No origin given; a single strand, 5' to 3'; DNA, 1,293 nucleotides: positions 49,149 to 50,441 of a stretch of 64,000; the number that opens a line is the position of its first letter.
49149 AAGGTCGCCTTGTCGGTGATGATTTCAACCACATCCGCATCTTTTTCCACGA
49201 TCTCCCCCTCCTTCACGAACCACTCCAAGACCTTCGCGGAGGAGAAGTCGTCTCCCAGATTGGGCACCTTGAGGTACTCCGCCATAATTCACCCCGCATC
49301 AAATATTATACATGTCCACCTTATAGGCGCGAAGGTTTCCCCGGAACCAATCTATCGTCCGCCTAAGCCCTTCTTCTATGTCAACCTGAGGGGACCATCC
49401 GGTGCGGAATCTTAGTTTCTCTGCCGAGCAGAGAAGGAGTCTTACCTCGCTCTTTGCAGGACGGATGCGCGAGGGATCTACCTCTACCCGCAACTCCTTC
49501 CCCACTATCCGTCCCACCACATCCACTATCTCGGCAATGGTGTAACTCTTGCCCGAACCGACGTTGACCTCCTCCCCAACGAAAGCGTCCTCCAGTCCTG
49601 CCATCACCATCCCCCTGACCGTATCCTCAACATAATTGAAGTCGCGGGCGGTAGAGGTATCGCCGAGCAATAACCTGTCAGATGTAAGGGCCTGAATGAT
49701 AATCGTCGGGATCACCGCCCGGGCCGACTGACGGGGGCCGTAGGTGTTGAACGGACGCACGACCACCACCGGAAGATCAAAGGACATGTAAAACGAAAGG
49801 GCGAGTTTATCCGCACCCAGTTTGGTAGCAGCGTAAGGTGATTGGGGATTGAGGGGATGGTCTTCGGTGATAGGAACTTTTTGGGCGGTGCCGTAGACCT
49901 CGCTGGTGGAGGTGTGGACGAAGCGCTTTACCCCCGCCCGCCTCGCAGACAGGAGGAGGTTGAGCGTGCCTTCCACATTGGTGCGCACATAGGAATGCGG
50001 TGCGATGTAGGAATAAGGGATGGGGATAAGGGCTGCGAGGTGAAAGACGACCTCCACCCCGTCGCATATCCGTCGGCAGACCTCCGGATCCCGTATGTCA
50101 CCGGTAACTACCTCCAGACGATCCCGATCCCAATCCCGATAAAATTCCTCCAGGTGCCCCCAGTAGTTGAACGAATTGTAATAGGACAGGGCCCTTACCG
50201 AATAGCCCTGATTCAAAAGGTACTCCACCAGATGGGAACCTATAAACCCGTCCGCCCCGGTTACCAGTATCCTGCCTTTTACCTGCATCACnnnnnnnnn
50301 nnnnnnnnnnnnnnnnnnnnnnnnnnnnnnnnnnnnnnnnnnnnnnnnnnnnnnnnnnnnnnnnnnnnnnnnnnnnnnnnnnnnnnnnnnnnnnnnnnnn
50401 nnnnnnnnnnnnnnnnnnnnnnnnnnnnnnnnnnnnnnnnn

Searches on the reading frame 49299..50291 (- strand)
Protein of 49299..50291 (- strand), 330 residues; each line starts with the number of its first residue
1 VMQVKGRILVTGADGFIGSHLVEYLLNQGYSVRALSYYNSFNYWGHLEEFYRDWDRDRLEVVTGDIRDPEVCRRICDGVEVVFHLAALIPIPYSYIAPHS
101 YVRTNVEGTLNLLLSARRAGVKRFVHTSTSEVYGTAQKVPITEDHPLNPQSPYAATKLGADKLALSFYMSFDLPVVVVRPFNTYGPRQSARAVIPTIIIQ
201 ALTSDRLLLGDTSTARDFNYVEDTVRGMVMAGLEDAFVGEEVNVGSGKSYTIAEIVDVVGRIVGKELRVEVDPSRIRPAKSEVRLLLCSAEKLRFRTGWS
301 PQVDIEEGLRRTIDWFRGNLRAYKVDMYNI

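Call 94: search_protein_families(library=ncbifam, max_evalue=1e-10, proteins=[window:49299-50291:-])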
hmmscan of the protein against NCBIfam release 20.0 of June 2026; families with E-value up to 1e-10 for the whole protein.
window:49299-50291:- (330 aa): 23 families
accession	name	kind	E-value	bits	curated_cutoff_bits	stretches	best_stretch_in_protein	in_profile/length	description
TIGR04180.1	EDH_00030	hypoth_equivalog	1.5e-128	428.1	475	1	8-303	1-296/297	NAD-dependent 4,6-dehydratase LegB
TIGR01181.1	dTDP_gluc_dehyt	equivalog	5.2e-61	206.5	365.1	1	7-321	1-316/321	dTDP-glucose 4,6-dehydratase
TIGR01179.1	galE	equivalog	3.7e-45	154.2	262.3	1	7-189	1-182/332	UDP-glucose 4-epimerase GalE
NF011728.1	PRK15181.1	equivalog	1.7e-35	122.7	760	1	6-316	16-337/348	Vi polysaccharide biosynthesis UDP-N-acetylglucosaminuronic acid C-4 epimerase TviC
NF007490.0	PRK10084.1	subfamily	1e-33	116.8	649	1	7-319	2-337/361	dTDP-glucose 4,6-dehydratase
NF007582.0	PRK10217.1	equivalog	2.9e-32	112.1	698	1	7-321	3-336/355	dTDP-glucose 4,6-dehydratase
TIGR03466.1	HpnA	hypoth_equivalog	3.3e-32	111.7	367.65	1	8-266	3-249/327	hopanoid-associated sugar epimerase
TIGR01472.1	gmd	equivalog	1.2e-31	110.2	415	1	9-310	4-332/342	GDP-mannose 4,6-dehydratase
NF042422.1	oxyalk_red_OleD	equivalog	3.1e-25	89.2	580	1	7-253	2-232/329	2-alkyl-3-oxoalkanoate reductase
TIGR02622.1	CDP_4_6_dhtase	equivalog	1.6e-24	86.7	278.45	1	6-321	5-335/352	CDP-glucose 4,6-dehydratase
NF007956.0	PRK10675.1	subfamily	1.6e-24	86.7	394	1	7-189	2-186/338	UDP-glucose 4-epimerase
NF043036.1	ErythonDh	equivalog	7.8e-22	77.9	325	1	7-272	2-275/321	D-erythronate dehydrogenase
NF047922.1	GDPFucSynFcl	equivalog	4.5e-21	75.6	500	1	97-319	73-304/308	GDP-L-fucose synthase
NF042423.1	oxyalk_red_Shew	equivalog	3e-20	72.6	580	1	6-252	9-238/331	2-alkyl-3-oxoalkanoate reductase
TIGR03589.1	PseB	equivalog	3e-20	72.4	407.75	1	6-261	5-242/324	UDP-N-acetylglucosamine 4,6-dehydratase (inverting)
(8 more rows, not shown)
